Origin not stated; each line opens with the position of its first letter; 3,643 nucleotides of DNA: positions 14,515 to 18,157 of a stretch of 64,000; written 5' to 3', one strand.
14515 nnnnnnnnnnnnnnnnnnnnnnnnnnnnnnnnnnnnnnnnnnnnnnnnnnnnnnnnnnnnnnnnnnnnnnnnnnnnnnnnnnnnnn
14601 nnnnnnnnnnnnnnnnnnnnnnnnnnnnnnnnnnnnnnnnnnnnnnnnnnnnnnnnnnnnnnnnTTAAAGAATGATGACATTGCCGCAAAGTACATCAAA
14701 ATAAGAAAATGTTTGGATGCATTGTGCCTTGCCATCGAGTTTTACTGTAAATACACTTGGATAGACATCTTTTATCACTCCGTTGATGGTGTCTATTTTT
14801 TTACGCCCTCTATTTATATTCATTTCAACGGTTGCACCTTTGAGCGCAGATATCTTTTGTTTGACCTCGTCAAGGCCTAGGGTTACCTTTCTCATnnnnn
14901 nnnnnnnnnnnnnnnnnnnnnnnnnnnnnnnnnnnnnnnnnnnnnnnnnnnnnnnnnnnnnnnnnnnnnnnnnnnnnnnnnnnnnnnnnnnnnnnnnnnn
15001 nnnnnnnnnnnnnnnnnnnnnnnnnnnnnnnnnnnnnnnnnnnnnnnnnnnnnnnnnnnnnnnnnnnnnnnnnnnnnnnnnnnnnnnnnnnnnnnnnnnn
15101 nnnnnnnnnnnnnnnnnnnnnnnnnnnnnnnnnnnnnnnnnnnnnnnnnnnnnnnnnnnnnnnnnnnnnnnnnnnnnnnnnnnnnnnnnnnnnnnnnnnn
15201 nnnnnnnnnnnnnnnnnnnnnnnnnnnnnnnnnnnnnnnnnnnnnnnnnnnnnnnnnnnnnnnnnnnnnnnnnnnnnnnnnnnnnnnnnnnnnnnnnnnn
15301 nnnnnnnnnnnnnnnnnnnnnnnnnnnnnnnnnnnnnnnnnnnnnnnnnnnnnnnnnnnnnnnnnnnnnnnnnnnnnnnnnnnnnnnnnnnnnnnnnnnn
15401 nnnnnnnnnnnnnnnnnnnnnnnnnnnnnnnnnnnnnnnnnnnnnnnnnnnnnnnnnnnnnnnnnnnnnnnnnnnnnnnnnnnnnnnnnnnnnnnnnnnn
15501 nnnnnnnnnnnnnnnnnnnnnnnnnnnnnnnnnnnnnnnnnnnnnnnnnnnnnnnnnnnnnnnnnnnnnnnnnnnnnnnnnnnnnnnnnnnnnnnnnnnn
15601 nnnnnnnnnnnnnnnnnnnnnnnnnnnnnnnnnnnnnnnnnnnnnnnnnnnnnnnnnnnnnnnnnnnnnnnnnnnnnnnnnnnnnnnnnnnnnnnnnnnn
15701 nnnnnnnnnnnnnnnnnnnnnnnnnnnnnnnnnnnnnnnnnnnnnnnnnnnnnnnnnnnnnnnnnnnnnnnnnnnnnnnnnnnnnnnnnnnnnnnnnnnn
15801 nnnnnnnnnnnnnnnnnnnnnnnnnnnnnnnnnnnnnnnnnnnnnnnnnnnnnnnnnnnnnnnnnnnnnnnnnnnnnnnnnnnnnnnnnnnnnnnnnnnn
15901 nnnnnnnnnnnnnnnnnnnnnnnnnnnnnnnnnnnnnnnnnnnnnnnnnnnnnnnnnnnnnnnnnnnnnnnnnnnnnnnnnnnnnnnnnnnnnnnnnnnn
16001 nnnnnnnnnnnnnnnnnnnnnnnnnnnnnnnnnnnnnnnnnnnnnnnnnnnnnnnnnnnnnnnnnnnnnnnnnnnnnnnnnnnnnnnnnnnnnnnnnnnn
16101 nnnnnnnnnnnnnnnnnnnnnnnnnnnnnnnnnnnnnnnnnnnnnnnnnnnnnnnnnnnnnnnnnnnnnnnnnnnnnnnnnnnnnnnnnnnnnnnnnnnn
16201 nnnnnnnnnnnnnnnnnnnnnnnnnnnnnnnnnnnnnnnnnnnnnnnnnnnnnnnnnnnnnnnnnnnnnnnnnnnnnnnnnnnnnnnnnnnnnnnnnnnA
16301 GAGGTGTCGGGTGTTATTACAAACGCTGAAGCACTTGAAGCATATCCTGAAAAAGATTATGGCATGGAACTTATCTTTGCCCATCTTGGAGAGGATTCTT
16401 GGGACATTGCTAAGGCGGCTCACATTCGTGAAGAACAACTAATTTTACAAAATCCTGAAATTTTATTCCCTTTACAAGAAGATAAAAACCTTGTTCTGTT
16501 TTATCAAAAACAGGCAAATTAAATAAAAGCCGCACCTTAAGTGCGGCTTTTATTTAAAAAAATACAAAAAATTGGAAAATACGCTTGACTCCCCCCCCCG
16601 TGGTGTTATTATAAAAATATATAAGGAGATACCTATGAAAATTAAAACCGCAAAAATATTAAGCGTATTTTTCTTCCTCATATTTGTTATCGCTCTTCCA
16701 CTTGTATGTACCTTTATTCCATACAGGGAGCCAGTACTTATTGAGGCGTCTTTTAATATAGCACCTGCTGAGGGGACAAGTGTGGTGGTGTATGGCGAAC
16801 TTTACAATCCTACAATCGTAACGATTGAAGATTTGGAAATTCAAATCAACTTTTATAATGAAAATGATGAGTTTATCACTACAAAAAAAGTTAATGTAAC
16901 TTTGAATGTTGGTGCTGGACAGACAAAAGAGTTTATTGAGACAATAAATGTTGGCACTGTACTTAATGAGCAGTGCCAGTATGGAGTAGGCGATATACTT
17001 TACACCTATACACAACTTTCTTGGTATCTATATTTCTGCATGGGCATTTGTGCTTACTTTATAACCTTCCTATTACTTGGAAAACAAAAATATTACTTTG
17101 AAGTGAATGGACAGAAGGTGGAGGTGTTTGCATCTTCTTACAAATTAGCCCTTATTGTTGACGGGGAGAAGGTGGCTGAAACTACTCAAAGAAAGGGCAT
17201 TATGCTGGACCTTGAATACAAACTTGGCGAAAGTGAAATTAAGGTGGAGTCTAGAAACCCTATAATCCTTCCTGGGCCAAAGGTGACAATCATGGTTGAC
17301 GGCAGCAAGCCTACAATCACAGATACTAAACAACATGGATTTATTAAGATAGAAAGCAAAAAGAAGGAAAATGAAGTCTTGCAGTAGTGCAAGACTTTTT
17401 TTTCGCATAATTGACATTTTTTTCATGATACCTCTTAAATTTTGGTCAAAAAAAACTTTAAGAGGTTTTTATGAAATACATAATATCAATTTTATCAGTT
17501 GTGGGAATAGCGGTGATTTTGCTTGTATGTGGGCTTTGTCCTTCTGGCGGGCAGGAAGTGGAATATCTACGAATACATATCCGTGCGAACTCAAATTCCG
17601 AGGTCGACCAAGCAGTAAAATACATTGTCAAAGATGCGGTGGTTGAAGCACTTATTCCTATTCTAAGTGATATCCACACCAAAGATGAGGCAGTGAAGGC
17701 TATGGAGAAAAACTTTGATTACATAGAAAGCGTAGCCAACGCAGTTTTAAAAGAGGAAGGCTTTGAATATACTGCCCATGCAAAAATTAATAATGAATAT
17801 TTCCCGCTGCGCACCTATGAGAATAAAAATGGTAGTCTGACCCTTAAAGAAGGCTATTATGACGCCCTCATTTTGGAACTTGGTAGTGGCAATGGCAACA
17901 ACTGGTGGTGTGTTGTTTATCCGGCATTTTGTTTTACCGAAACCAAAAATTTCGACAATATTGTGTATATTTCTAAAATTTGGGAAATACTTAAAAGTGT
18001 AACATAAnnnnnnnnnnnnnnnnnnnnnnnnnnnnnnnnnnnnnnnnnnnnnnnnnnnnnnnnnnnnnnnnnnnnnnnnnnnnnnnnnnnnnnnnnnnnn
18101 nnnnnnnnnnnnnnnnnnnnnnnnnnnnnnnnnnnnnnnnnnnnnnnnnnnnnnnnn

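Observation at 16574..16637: C9 tract forms the spacer of a sigma-A promoter for a small membrane protein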

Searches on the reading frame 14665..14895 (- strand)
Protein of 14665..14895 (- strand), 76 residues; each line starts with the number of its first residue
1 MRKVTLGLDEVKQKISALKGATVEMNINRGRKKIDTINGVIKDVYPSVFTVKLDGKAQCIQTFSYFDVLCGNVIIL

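Call 16: find_encoding_contigs(protein=window:14665-14895:-, flank=10000, max_places=10)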
Protein window:14665-14895:- (76 aa): no gene with exactly this product is on record in the collection.

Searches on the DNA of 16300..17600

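Call 59: search_rna_families(source=window, start=16300, end=17600, threshold=evalue, max_evalue=1)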
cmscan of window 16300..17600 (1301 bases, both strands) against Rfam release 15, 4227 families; matches with E-value up to 1: 25.
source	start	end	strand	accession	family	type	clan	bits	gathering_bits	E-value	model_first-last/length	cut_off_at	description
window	16466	16557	+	RF00506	Thr_leader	Cis-reg; leader;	-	35.7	55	0.00012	1-118/118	no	Threonine operon leader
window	16472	16558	+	RF02449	ncr1015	Gene; sRNA;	-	28.1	60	0.15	1-121/121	no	Bacillus sRNA ncr1015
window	16446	16548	-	RF01828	SprD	Gene; sRNA;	-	28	100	0.0018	1-142/142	no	Small pathogenicity island RNA D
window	16478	16556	+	RF01859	Phe_leader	Cis-reg; leader;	-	27.8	55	0.038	1-125/125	no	Phenylalanine leader peptide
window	17327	17408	+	RF02075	STnc230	Gene; sRNA;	-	27.6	50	0.15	1-83/83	no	Enterobacterial sRNA STnc230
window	16519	16575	-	RF00506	Thr_leader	Cis-reg; leader;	-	27.4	55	0.011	1-118/118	no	Threonine operon leader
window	16524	16616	+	RF00238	ctRNA_pND324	Gene; antisense;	-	26.8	45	0.22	1-86/86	no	ctRNA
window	16518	16636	-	RF02538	TarB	Gene; sRNA;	-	25.9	80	0.026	1-79/79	no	Vibrio ToxT activated RNA TarB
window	16501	16562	+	RF02860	Arrc14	Gene; sRNA;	-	25.3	99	0.33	1-167/167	no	Actinobacillus sRNA 14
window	16616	16684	+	RF03266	mir-2943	Gene; miRNA;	-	25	76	0.04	1-71/71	no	mir-2943 microRNA precursor family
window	16425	16556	+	RF02356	BjrC1505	Gene; sRNA;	-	24.3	50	0.045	1-140/140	no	Alphaproteobacterial sRNA BjrC1505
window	16495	16585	+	RF03103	RAGATH-34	Gene; sRNA;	-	24.2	60.7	0.65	1-107/107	no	RAGATH-34 RNA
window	16432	16551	+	RF01822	RsaJ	Gene; sRNA;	-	23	100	0.0058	1-287/287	no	RNA Staph. aureus A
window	16483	16553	+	RF02057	STnc40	Gene; sRNA;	-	23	45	0.31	1-70/70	no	Salmonella enterica sRNA STnc40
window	17391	17470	+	RF02701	PsrR1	Gene; sRNA;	-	22.7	42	0.15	1-79/79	no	Photosynthesis regulatory RNA1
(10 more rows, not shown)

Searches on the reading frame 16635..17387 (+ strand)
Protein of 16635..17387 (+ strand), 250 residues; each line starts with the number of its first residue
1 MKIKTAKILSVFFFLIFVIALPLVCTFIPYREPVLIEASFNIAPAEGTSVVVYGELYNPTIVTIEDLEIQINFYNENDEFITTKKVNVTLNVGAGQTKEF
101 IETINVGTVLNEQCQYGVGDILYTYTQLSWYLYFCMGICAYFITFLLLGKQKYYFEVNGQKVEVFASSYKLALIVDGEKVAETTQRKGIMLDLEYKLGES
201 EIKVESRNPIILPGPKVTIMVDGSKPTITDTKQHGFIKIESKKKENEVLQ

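Call 8: search_protein_families(library=pfam, proteins=[window:16635-17387:+], max_evalue=0.01)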
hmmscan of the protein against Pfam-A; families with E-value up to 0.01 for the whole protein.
window:16635-17387:+ (250 aa): 0 families

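Call 9: find_related_loci(query=window:16635-17387:+, collection=genome_contigs, flank=5000)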
Query window:16635-17387:+ (250 aa) in genome_contigs; peptide patterns used: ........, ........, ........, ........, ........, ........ (x = any residue, [..] = any of these).
95 stretches matched a pattern; 1 encode a relative of the query (tblastn E <= 1e-3); 1 distinct loci.
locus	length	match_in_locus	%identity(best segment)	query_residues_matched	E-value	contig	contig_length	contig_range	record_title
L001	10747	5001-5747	65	1-250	8e-112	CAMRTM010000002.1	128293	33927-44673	MAG TPA_asm: uncultured Firmicutes bacterium isolate SRR13573576_bin.14_metawrap_v1.3_MAG genome assembly, contig: NODE.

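Call 11: find_homologous_proteins(query=window:16635-17387:+)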
Query window:16635-17387:+ (250 aa): 2 proteins with E <= 0.001 among 390 candidates.
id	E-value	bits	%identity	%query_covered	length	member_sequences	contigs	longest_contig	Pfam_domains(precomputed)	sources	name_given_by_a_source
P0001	3.3e-159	546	100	100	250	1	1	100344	-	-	-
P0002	4.7e-101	356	65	98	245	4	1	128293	-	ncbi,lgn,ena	-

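Call 12: find_encoding_contigs(protein=P0001, flank=10000, max_places=6)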
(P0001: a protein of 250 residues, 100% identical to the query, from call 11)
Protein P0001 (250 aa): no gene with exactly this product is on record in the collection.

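Call 13: find_encoding_contigs(protein=P0002, flank=10000, max_places=6)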
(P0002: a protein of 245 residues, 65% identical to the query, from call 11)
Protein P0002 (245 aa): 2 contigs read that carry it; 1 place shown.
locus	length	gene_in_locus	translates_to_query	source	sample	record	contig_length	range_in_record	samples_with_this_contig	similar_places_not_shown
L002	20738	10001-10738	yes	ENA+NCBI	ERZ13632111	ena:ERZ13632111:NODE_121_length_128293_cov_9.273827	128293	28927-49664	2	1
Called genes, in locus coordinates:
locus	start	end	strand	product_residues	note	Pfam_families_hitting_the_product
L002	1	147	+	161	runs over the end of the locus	-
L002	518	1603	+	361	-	PF00438:S-AdoMet_synt_N, PF02772:S-AdoMet_synt_M, PF02773:S-AdoMet_synt_C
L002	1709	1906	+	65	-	PF01192:RNA_pol_Rpb6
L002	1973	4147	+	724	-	PF17764:PriA_3primeBD, PF00270:DEAD, PF04851:ResIII, PF18319:Zn_ribbon_PriA, PF00271:Helicase_C, PF18074:PriA_C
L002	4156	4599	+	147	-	PF01327:Pep_deformylase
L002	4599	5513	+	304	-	PF00551:Formyl_trans_N, PF02911:Formyl_trans_C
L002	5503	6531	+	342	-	PF04055:Radical_SAM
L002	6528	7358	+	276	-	PF16745:RsgA_N (weak), PF03193:RsgA_GTPase, PF01926:MMR_HSR1 (weak)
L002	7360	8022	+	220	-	PF00834:Ribul_P_3_epim, PF00977:His_biosynth (faint)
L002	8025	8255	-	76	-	PF06257:VEG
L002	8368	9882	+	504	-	PF12673:SipL (faint)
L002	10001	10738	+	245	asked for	-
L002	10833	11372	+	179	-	PF09551:Spore_II_R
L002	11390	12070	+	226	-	PF01471:PG_binding_1, PF07486:Hydrolase_2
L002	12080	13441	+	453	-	PF20769:YPEB_N, PF14620:YPEB_PepSY1-2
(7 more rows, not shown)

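Call 20: find_related_loci(query=A1, collection=metagenome_contigs, flank=3000)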
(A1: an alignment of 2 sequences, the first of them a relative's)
Query A1 (250 aa) in metagenome_contigs; peptide patterns used: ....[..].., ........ (x = any residue, [..] = any of these).
600 stretches matched a pattern, but none encodes a relative of the query by tblastn (E <= 1e-3).

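Call 29: search_protein_families(library=ncbifam, proteins=[window:16635-17387:+], max_evalue=1)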
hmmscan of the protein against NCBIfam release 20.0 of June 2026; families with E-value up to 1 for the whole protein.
window:16635-17387:+ (250 aa): 1 family
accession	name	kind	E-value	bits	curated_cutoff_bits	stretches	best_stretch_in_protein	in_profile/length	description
NF038353.1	FxLYD_dom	domain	1.8e-05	24.5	23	1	48-100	2-53/71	FxLYD domain-containing protein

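Call 38: predict_structure(alignment_id=A1)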
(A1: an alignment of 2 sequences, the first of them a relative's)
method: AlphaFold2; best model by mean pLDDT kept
length: 250 residues; sequences in the alignment: 2
mean_pLDDT: 50.3   pTM: 0.35
mean pLDDT of the five models: 50.3, 39.0, 36.2, 35.5, 32.4
residues with pLDDT >= 90: 0; 70-90: 32; 50-70: 84; < 50: 134
segments of 3 or more residues with pLDDT < 50: 1-3, 21-63, 95-97, 101-103, 105-148, 209-214, 225-250
pLDDT, mean of each block of 10 residues (from residue 1): 54 60 40 36 42 45 50 51 56 51 43 26 31 45 47 64 70 80 71 74 62 54 48 30 29
secondary structure, 60 per line:
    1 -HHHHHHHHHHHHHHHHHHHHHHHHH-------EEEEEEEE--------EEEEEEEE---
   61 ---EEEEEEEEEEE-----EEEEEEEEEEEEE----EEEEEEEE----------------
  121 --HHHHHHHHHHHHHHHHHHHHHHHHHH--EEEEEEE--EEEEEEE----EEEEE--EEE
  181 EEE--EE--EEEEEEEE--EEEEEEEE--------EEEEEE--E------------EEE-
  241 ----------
elements in order: H2-26 E34-41 E50-57 E64-74 E80-92 E97-104 H123-148 E151-157 E160-166 E171-175 E178-183 E190-197 E200-207 E216-221 E237-239

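Call 39: search_protein_representatives(alignment_id=A1)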
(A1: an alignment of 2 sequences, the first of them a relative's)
Query: 2 sequences, 250 profile positions. Proteins with E-value up to 0.001 (for the whole library): 21; up to 1e-10: 19; up to 1e-30: 10. The best 21 are listed.
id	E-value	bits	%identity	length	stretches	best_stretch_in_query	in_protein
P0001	1.6e-153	525.6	-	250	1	1-250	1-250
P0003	5.5e-61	222.4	-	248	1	2-248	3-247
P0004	1.8e-50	188.0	-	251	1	2-246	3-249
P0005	1.8e-46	174.9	-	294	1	2-244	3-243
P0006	4.8e-45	170.2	-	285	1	5-242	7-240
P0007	1.1e-37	146.1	-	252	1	7-246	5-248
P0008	3.4e-35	138.0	-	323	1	1-244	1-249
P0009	1.7e-33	132.4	-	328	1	3-245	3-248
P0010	1.0e-32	129.8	-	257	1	4-245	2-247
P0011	2.1e-31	125.5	-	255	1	4-246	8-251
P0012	1.6e-29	119.3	-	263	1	2-240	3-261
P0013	2.8e-29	118.6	-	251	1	7-240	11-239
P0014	4.8e-27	111.2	-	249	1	1-246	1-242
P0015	5.1e-26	107.9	-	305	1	5-246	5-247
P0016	1.4e-25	106.5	-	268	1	2-244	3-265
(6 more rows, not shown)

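Call 49: predict_structure(alignment_id=A2)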
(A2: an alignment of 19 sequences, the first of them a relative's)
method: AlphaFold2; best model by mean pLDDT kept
length: 250 residues; sequences in the alignment: 19
mean_pLDDT: 87.0   pTM: 0.64
mean pLDDT of the five models: 87.0, 86.9, 86.7, 86.7, 86.2
residues with pLDDT >= 90: 134; 70-90: 102; 50-70: 7; < 50: 7
segments of 3 or more residues with pLDDT < 50: 244-250
pLDDT, mean of each block of 10 residues (from residue 1): 88 92 81 89 87 94 92 90 92 94 87 83 85 88 88 93 92 91 80 91 88 84 92 86 47
secondary structure, 60 per line:
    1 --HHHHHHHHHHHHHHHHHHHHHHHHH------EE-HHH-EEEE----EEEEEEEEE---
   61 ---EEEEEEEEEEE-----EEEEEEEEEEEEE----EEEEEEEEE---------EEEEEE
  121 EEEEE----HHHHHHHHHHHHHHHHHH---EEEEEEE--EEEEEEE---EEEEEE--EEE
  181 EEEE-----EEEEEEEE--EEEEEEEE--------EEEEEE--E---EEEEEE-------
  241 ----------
elements in order: H3-27 E41-44 E49-57 E64-74 E80-92 E97-105 E115-125 H130-147 E151-157 E160-166 E170-175 E178-184 E190-197 E200-207 E216-221 E228-233

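Call 53: fold_search(model_id=the predicted structure, library=pdb)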
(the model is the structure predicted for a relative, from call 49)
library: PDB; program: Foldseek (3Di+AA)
matches with E <= 10: 1660; with E <= 0.001: 0
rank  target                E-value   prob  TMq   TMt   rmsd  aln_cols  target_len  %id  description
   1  5mhm_B                2.6e-03  0.99  0.27  0.11  26.3       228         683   11  FXIIIa in complex with the inhibitor ZED1630 (released 2017-12-20)
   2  1nug_B                2.9e-03  0.91  0.24  0.10  25.7       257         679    9  Role of Calcium Ions in the Activation and Activity of the Transglutaminase 3 Enzyme (2 calciums, 1 Mg, inactive form) (released 2003-04-22)
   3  5mho_A                4.0e-03  0.98  0.26  0.11  34.1       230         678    8  FXIIIa in complex with the inhibitor ZED2369 (released 2017-12-20)
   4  8oxy_A                4.0e-03  0.92  0.24  0.10  25.7       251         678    9  Transglutaminase 3 without calcium in complex with DH patient-derived Fab DH63-B02 (released 2023-10-18)
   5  5t99_A                4.7e-03  0.99  0.25  0.09  27.7       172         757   15  Crystal structure of BuGH2Awt in complex with Galactoisofagomine (released 2017-09-13)
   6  6v1s_B                5.2e-03  0.90  0.21  0.20  22.4       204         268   10  Structure of the Clostridioides difficile transferase toxin (released 2020-03-18)
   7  5t98_A                5.5e-03  0.99  0.24  0.09  28.0       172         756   15  Crystal structure of BuGH2Awt (released 2017-09-13)
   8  5ek5_B                6.1e-03  1.00  0.26  0.46   5.4        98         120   10  STRUCTURAL CHARACTERIZATION OF IRMA FROM ESCHERICHIA COLI (released 2016-03-09)
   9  5mho_B                6.1e-03  0.92  0.24  0.10  31.7       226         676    9  FXIIIa in complex with the inhibitor ZED2369 (released 2017-12-20)
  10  2vqu_A                6.1e-03  0.77  0.19  0.07  30.0       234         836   12  Structural and biochemical evidence for a boat-like transition state in beta-mannosidases (released 2008-04-01)
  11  5mhn_B                6.4e-03  0.92  0.24  0.10  32.0       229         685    8  FXIIIa in complex with the inhibitor ZED2360 (released 2017-12-20)
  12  2vjx_A                6.4e-03  0.84  0.20  0.07  34.3       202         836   13  Structural and biochemical evidence for a boat-like transition state in beta-mannosidases (released 2008-04-01)
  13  7op6_A                6.4e-03  0.84  0.20  0.07  34.7       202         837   12  Bacteroides thetaiotaomicron mannosidase GH2 with beta-manno-configured cyclophellitol aziridine (released 2022-05-18)
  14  7op6_B                6.4e-03  0.66  0.19  0.07  30.6       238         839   12  Bacteroides thetaiotaomicron mannosidase GH2 with beta-manno-configured cyclophellitol aziridine (released 2022-05-18)
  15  5mhn_A                6.8e-03  0.97  0.27  0.11  26.8       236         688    8  FXIIIa in complex with the inhibitor ZED2360 (released 2017-12-20)
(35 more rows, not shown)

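Call 54: find_encoding_contigs(protein=P0003, flank=3000, max_places=3)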
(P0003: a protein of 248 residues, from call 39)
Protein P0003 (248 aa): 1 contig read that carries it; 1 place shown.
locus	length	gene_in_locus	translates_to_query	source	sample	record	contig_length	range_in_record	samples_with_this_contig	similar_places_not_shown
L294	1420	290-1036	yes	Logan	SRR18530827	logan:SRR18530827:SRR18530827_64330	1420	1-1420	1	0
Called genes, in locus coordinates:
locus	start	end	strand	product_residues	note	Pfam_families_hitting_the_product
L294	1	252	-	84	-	?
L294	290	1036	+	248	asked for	-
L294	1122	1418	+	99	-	?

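Call 55: find_encoding_contigs(protein=P0004, flank=3000, max_places=3)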
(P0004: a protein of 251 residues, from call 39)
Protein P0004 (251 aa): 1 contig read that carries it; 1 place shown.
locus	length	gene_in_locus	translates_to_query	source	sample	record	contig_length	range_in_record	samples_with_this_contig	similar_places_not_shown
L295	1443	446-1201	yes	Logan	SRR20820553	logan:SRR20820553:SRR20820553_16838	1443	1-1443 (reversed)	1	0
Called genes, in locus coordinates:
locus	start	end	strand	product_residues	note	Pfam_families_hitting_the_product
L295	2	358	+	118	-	?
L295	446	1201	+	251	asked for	-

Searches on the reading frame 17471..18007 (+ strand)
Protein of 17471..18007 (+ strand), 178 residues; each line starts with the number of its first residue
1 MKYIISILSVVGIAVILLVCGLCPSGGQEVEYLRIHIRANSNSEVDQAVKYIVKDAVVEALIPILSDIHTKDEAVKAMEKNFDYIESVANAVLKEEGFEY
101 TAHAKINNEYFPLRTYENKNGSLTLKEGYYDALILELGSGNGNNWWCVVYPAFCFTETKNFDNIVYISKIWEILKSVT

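Call 8: search_protein_families(library=pfam, proteins=[window:17471-18007:+], max_evalue=0.01)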
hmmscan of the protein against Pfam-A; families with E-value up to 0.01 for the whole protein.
window:17471-18007:+ (178 aa): 2 families
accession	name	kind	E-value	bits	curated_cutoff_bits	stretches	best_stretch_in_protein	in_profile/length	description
PF09551.15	Spore_II_R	-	1.1e-38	133.1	25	1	31-159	3-127/128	Stage II sporulation protein R (spore_II_R)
PF19652.4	DUF6155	-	0.0046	17.2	27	0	94-119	43-68/170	Family of unknown function (DUF6155)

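Call 71: find_encoding_contigs(protein=window:17471-18007:+, flank=3000, max_places=5)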
Protein window:17471-18007:+ (178 aa): no gene with exactly this product is on record in the collection.
